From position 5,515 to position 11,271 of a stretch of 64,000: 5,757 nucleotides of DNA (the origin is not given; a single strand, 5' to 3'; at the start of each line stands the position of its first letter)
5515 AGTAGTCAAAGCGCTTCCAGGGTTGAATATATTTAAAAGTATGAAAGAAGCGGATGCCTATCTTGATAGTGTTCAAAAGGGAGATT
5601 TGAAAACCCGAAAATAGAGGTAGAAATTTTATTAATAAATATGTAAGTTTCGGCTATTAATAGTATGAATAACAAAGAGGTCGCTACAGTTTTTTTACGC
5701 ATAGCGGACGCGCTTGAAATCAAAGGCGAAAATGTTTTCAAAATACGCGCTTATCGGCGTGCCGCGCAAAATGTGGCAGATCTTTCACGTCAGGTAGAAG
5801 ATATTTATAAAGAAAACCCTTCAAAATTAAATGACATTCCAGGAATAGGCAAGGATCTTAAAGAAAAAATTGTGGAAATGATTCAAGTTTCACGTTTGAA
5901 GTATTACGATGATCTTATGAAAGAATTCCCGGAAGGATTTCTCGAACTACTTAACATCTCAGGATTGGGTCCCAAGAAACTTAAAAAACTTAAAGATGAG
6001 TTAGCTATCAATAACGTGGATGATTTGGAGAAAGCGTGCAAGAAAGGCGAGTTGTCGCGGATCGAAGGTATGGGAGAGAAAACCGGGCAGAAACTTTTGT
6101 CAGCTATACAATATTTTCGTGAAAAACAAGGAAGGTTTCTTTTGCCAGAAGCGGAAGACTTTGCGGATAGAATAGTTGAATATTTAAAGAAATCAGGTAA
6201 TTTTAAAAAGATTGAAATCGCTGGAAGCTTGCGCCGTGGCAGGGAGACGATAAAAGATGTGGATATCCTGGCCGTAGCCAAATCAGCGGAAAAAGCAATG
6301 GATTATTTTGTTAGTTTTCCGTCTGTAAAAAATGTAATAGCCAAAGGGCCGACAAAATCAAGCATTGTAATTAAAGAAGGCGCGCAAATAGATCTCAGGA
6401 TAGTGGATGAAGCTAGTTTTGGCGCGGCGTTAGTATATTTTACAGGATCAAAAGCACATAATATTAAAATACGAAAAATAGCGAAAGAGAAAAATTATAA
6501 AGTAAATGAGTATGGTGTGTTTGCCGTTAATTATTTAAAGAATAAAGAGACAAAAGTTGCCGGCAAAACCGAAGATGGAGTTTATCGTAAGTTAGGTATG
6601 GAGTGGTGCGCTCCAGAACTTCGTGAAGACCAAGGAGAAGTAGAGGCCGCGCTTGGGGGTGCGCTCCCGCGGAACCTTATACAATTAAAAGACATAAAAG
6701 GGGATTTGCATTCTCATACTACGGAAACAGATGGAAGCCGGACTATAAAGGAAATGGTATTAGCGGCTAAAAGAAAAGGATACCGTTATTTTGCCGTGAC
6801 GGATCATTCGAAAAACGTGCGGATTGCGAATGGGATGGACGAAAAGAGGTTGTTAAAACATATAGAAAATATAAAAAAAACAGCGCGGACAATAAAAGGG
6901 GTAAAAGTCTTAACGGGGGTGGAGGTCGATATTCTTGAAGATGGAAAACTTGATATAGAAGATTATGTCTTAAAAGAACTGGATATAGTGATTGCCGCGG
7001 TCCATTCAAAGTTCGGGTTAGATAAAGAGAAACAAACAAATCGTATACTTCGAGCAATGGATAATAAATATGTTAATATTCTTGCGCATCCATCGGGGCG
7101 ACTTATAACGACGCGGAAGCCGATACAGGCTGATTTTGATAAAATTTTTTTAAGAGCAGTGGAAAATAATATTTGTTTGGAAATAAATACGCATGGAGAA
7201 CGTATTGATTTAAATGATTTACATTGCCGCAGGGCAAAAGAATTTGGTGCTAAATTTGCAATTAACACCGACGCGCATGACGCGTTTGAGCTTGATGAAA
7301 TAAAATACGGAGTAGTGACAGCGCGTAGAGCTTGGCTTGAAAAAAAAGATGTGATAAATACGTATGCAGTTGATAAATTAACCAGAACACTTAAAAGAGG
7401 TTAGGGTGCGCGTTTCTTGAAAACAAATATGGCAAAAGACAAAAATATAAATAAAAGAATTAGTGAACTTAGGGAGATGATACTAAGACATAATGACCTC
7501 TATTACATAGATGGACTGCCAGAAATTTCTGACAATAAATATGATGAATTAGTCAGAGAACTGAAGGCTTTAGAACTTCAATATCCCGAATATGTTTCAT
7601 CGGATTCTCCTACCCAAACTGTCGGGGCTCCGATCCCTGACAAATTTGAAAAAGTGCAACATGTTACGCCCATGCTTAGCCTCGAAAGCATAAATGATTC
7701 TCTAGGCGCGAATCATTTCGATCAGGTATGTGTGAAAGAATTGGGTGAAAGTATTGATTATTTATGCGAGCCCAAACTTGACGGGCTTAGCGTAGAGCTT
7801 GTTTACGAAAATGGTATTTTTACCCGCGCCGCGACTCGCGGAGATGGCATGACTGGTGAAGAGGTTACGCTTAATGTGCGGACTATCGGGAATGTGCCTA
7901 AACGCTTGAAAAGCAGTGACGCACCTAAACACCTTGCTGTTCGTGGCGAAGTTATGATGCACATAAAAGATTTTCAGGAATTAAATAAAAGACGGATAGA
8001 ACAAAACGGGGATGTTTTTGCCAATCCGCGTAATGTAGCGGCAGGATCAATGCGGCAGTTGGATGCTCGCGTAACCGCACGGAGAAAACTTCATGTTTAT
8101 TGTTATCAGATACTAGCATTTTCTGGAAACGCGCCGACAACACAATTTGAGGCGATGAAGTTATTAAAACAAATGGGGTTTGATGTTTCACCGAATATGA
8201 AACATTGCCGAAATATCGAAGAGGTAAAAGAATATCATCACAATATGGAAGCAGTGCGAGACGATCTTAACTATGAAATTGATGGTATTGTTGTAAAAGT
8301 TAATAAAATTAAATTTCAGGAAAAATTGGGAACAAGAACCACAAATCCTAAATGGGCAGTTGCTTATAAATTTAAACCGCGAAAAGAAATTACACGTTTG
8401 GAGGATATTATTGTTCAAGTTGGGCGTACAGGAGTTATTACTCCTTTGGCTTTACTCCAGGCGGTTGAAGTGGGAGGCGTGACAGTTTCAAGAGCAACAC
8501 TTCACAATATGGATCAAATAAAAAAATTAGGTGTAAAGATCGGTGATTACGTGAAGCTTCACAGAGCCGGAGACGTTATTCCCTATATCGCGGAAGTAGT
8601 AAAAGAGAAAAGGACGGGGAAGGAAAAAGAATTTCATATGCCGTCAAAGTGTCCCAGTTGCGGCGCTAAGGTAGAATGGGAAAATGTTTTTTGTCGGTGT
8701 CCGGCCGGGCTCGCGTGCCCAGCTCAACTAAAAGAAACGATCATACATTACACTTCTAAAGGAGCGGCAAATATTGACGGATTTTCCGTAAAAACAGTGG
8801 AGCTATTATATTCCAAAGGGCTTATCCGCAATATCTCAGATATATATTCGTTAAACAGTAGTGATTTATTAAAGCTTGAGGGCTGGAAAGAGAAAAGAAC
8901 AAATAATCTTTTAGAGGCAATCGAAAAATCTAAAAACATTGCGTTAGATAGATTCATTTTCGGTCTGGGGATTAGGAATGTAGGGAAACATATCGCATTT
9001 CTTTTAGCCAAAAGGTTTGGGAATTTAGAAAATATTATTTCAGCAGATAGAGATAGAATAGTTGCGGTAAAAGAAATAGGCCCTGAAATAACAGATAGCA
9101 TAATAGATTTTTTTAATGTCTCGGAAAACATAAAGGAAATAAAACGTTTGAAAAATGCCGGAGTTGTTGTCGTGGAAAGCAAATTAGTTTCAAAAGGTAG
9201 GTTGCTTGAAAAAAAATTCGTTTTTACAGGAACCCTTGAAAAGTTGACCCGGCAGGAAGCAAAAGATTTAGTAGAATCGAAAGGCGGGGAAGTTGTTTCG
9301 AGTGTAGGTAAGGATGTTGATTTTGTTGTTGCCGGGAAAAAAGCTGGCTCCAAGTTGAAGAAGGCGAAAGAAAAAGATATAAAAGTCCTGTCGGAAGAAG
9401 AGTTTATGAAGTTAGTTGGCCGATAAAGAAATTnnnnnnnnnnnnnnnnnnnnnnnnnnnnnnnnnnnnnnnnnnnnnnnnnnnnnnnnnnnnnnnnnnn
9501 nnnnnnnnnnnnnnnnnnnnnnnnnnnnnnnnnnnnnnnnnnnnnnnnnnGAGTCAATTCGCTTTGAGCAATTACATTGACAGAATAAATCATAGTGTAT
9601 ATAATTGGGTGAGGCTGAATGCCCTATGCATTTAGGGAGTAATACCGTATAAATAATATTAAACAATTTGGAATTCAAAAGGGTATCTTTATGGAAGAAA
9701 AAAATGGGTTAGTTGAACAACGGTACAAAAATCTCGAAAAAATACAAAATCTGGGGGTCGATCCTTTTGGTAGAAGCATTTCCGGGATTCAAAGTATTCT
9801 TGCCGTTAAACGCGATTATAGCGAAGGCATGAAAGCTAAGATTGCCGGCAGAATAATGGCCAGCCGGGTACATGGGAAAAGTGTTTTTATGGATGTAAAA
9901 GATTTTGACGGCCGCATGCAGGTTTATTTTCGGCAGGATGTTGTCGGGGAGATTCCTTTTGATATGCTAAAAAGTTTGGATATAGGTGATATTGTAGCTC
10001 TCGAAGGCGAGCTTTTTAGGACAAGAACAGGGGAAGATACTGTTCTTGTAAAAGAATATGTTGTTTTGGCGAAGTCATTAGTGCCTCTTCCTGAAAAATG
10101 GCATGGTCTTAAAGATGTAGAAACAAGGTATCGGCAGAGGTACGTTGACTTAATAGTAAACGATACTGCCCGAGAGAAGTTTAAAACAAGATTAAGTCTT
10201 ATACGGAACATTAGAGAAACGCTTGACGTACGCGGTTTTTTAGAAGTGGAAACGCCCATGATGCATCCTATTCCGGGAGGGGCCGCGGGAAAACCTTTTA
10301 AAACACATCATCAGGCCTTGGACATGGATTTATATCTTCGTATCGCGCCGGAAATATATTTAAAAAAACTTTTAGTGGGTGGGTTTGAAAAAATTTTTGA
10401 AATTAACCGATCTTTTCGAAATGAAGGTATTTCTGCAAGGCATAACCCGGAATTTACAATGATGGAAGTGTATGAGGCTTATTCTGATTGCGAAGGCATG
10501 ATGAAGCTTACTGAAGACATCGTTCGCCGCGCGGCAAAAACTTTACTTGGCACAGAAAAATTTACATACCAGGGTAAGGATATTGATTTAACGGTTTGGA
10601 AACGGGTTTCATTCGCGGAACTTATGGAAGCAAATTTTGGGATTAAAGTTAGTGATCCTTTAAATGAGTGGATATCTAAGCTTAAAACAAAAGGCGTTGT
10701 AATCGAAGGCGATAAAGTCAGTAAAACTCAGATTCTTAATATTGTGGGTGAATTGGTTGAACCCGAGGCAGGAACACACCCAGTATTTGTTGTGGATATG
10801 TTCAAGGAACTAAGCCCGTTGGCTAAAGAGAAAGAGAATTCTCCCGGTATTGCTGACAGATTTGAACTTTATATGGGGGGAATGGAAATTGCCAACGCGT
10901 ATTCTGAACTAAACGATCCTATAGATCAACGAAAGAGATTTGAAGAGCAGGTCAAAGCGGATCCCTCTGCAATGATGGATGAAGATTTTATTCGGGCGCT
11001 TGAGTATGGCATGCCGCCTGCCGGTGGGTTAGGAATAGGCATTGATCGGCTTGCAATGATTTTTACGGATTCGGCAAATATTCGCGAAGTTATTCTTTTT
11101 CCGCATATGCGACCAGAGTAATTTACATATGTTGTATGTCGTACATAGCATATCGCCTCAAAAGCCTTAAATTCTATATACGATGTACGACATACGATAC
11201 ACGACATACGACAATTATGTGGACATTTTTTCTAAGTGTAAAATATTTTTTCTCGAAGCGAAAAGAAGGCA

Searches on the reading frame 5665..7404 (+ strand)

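Call 75: search_protein_families(library=pfam, proteins=[window:5665-7404:+], max_evalue=0.00001)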
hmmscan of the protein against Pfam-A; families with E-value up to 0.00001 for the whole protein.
window:5665-7404:+ (579 aa): 5 families
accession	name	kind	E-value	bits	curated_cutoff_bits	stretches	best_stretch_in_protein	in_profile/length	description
PF14791.11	DNA_pol_B_thumb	-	5.9e-22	77.7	25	1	255-321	1-63/63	DNA polymerase beta thumb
PF14716.13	HHH_8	-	2.4e-18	66.7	30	1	1-74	1-69/73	Helix-hairpin-helix domain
PF14520.12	HHH_5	-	2.3e-16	60.4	27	1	92-149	1-56/57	Helix-hairpin-helix domain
PF02811.25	PHP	-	2.2e-11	44.8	26.4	1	347-510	1-164/164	PHP domain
PF12836.13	HHH_3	-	1.6e-06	28.5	27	0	165-184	25-44/65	Helix-hairpin-helix motif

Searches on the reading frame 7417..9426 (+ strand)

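Call 75: search_protein_families(library=pfam, proteins=[window:7417-9426:+], max_evalue=0.00001)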
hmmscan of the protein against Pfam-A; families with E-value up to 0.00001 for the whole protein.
window:7417-9426:+ (669 aa): 7 families
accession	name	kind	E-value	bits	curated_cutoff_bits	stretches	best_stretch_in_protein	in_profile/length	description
PF01653.23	DNA_ligase_aden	-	1e-91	307.4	27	1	76-321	3-252/253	NAD-dependent DNA ligase adenylation domain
PF03120.22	DNA_ligase_OB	-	2.7e-32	110.9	32.9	1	326-402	2-78/79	NAD-dependent DNA ligase OB-fold domain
PF12826.13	HHH_2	-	2.8e-21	75.9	27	1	512-573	1-62/64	Helix-hairpin-helix motif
PF00533.33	BRCT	-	2.6e-15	56.9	21.3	1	598-666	8-77/78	BRCA1 C Terminus (BRCT) domain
PF14520.12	HHH_5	-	4.6e-10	40.3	27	0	517-565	5-54/57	Helix-hairpin-helix domain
PF22745.1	Nlig-Ia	-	8.7e-07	30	27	1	12-61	3-52/92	DNA ligase-like, N-terminal NAD+-binding domain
PF01068.26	DNA_ligase_A_M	-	3.8e-06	27.2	26.2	0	114-303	21-194/204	ATP dependent DNA ligase domain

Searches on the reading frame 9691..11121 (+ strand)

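Call 75: search_protein_families(library=pfam, proteins=[window:9691-11121:+], max_evalue=0.00001)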
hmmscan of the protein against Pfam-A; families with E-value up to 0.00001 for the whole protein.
window:9691-11121:+ (476 aa): 3 families
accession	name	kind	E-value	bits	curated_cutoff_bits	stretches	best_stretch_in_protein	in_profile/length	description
PF00152.25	tRNA-synt_2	-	1.5e-87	294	25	1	143-473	2-307/308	tRNA synthetases class II (D, K and N)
PF01336.31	tRNA_anti-codon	-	1.9e-12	47.4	27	1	50-126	2-75/75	OB-fold nucleic acid binding domain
PF01409.25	tRNA-synt_2d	-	3.9e-06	27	19.8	0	429-467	196-235/246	tRNA synthetases class II core domain (F)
